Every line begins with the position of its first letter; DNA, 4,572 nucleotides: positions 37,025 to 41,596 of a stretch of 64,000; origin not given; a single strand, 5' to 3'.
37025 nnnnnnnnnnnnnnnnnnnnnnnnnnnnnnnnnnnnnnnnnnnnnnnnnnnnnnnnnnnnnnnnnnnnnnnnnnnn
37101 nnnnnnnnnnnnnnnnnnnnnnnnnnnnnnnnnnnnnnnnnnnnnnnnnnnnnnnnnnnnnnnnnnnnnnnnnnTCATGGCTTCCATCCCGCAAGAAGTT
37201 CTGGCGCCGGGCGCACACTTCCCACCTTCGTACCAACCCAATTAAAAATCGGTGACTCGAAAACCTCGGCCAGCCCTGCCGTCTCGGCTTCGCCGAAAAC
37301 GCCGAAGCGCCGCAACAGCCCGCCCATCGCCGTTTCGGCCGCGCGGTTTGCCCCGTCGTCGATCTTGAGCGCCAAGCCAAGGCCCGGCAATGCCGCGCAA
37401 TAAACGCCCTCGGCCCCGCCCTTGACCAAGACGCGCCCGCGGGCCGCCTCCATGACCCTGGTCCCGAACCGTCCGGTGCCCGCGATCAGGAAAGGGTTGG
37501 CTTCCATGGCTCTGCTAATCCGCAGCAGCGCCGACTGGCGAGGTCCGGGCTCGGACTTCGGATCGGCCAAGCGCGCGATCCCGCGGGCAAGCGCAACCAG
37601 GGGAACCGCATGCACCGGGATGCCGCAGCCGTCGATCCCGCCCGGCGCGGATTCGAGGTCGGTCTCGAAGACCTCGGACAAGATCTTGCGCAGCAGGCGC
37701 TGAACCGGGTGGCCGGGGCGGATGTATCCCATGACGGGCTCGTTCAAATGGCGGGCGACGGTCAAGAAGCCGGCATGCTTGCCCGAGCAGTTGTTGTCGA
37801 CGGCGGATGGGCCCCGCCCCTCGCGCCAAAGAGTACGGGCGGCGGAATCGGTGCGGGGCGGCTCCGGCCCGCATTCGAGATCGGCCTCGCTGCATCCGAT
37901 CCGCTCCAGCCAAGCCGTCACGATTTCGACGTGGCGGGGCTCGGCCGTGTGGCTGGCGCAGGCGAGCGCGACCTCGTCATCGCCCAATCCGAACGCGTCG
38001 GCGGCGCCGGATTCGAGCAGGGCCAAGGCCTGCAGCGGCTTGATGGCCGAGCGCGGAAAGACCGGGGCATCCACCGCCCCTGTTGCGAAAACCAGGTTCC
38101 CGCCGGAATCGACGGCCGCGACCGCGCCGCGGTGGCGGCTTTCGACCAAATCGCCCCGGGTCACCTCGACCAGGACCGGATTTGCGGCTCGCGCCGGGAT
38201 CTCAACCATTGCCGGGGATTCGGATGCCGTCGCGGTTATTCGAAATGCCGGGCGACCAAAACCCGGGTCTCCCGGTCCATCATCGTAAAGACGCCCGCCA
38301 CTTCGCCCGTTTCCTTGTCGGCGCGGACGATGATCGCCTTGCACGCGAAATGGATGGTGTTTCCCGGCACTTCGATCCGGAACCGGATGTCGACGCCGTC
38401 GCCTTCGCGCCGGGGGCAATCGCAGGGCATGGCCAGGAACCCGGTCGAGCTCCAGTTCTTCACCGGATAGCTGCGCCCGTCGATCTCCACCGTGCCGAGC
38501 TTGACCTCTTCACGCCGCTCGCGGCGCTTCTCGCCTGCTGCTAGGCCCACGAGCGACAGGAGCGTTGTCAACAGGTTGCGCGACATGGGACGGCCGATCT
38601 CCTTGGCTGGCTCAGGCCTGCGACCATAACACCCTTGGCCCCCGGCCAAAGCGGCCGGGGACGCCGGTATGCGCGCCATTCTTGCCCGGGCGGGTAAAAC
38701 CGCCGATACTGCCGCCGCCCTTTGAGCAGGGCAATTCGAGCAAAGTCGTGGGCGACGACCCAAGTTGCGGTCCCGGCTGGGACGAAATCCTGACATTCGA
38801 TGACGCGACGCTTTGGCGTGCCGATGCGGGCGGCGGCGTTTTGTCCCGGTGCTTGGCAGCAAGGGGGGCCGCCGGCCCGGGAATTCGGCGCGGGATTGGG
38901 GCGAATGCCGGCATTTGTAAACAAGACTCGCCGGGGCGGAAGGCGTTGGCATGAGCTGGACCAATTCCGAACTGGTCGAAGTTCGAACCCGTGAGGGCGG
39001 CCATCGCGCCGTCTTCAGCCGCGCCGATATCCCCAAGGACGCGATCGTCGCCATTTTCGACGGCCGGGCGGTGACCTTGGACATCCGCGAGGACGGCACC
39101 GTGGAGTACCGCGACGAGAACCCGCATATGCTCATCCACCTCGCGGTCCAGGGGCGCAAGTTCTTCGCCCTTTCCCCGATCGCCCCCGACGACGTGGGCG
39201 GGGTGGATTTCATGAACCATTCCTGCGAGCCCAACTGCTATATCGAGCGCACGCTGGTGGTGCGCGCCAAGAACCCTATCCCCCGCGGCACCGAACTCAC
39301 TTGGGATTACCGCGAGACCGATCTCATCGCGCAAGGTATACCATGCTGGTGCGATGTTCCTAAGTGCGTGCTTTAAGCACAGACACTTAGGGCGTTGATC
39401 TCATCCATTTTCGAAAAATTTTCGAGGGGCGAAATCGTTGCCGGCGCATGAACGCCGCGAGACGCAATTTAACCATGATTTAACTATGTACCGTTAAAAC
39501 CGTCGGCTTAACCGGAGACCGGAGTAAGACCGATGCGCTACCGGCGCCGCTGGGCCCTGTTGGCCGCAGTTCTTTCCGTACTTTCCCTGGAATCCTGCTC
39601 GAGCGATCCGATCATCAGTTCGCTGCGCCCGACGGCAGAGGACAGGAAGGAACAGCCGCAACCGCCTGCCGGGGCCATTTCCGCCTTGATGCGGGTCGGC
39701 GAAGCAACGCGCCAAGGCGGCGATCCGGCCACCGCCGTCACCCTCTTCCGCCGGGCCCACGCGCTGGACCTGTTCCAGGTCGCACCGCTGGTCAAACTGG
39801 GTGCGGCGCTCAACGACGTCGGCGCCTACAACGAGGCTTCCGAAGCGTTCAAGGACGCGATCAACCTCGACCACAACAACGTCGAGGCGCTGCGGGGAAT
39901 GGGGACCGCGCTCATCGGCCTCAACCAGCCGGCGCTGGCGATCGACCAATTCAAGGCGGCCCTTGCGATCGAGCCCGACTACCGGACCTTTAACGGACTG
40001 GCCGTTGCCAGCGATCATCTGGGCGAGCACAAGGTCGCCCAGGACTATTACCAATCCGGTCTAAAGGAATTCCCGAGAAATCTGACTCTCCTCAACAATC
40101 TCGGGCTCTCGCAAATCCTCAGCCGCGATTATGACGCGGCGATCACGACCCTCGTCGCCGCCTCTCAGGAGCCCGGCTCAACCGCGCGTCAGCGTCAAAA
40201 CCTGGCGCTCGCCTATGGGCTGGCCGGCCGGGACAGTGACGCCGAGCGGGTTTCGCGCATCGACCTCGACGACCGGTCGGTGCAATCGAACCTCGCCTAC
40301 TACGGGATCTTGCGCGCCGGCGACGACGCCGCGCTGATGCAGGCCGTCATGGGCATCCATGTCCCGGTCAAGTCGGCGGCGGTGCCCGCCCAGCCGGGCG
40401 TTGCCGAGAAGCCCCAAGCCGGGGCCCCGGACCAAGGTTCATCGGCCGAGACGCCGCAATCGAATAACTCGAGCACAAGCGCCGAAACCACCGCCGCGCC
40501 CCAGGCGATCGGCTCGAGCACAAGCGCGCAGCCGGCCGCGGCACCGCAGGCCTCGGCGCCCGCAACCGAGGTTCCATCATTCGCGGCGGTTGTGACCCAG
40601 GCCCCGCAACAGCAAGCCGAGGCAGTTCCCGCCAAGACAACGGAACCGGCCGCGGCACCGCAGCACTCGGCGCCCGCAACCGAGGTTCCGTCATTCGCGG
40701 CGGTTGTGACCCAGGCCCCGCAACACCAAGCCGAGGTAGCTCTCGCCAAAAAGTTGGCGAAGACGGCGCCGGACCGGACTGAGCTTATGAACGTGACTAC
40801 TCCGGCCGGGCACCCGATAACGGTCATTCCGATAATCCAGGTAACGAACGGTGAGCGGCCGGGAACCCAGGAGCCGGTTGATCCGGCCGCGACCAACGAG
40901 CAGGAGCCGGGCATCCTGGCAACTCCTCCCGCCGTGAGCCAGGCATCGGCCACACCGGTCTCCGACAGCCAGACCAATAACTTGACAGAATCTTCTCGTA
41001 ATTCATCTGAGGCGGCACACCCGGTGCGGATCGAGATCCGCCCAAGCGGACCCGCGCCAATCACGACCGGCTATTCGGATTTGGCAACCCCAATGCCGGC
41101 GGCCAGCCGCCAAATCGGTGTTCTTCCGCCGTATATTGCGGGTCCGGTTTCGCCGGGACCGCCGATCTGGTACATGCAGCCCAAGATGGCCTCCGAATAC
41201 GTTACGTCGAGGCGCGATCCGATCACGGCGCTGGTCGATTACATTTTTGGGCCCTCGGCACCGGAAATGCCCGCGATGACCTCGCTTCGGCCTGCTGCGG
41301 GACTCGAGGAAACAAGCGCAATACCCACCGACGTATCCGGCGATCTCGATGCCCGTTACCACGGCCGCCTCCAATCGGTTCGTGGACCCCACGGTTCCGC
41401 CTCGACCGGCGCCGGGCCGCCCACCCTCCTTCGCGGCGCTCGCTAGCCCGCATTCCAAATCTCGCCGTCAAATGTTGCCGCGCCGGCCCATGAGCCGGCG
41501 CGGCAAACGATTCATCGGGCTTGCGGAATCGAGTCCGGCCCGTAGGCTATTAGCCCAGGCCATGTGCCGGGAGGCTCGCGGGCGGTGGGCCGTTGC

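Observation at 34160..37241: Alkylresorcinol/alkylpyrone-type locus (type III PKS plus ICMT-family O-methyltransferase) convergent with malonyl-CoA decarboxylase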

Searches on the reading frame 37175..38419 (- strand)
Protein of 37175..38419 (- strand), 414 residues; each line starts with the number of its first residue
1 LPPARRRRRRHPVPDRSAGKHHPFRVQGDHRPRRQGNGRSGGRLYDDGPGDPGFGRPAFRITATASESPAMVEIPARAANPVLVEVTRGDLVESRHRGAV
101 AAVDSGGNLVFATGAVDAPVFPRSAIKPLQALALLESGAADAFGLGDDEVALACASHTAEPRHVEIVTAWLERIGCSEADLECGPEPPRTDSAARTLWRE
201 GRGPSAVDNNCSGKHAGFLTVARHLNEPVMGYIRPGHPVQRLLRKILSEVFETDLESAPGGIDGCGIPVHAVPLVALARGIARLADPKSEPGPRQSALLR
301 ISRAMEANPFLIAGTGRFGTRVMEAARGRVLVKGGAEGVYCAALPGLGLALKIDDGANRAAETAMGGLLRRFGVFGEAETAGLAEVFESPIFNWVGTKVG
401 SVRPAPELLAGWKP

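Call 3: search_protein_families(library=pfam, proteins=[window:37175-38419:-])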
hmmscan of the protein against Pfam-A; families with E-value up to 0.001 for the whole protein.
window:37175-38419:- (414 aa): 1 family
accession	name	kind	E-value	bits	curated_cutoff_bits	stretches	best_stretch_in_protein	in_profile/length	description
PF06089.17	Asparaginase_II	-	1.3e-114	382.9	25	1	84-403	1-321/322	L-asparaginase II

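Call 4: search_protein_families(library=ncbifam, proteins=[window:37175-38419:-])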
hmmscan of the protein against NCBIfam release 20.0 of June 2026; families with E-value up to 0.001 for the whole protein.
window:37175-38419:- (414 aa): 0 families

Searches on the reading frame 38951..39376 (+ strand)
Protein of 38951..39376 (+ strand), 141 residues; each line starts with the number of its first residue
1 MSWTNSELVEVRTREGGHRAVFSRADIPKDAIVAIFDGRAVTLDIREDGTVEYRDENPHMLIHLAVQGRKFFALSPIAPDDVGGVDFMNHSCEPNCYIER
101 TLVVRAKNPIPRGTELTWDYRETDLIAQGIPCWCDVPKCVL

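Call 3: search_protein_families(library=pfam, proteins=[window:38951-39376:+])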
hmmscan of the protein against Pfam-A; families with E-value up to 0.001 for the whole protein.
window:38951-39376:+ (141 aa): 1 family
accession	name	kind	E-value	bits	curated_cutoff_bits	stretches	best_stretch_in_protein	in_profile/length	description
PF00856.33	SET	-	8.2e-13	49.1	22.4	1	19-120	2-104/105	SET domain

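Call 4: search_protein_families(library=ncbifam, proteins=[window:38951-39376:+])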
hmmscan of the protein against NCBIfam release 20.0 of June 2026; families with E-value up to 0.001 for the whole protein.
window:38951-39376:+ (141 aa): 0 families

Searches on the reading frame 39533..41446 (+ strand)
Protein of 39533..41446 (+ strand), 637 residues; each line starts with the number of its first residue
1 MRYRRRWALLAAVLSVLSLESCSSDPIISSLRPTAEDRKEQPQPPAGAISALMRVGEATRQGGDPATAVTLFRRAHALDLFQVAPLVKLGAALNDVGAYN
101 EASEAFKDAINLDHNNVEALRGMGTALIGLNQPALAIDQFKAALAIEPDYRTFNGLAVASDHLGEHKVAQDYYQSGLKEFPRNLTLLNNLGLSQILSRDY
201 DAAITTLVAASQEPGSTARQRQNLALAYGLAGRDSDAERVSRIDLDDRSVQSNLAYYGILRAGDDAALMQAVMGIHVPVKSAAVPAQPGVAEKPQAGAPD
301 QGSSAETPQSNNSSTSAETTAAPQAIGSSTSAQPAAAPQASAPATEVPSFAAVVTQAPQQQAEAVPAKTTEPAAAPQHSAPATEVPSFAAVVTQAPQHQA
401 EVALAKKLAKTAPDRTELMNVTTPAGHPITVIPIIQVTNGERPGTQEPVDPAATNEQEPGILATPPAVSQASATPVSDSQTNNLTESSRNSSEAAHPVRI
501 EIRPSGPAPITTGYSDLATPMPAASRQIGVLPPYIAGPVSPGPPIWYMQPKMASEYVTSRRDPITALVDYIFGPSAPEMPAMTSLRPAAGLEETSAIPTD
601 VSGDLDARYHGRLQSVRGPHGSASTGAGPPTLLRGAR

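Call 3: search_protein_families(library=pfam, proteins=[window:39533-41446:+])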
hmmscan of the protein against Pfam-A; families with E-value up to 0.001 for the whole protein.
window:39533-41446:+ (637 aa): 10 families
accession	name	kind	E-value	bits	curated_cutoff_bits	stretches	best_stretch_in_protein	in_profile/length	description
PF07719.23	TPR_2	-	2e-13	49.8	27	0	118-150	2-34/34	Tetratricopeptide repeat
PF00515.34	TPR_1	-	5.2e-13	48.6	27.8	0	118-150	2-34/34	Tetratricopeptide repeat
PF13428.12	TPR_14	-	8.2e-09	35.7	23.5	0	118-151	2-35/44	Tetratricopeptide repeat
PF13424.12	TPR_12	-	1e-08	35.7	30.1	0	86-146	6-74/77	Tetratricopeptide repeat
PF14559.12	TPR_19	-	1.4e-08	35.4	25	1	97-150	5-58/68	Tetratricopeptide repeat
PF13432.12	TPR_16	-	1.4e-07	32.3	32.7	0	164-212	11-58/65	Tetratricopeptide repeat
PF13181.12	TPR_8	-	4.3e-07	30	25.7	0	87-113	5-31/34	Tetratricopeptide repeat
PF13414.12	TPR_11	-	1.3e-06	28.4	26.8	1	92-127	3-38/42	TPR repeat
PF23914.1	TPR_CcmH_CycH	-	9.6e-05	22.7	42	0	56-146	57-150/158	Cytochrome c-type biogenesis protein H TPR domain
PF13431.12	TPR_17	-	0.00018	22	24.4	0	105-137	1-33/34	Tetratricopeptide repeat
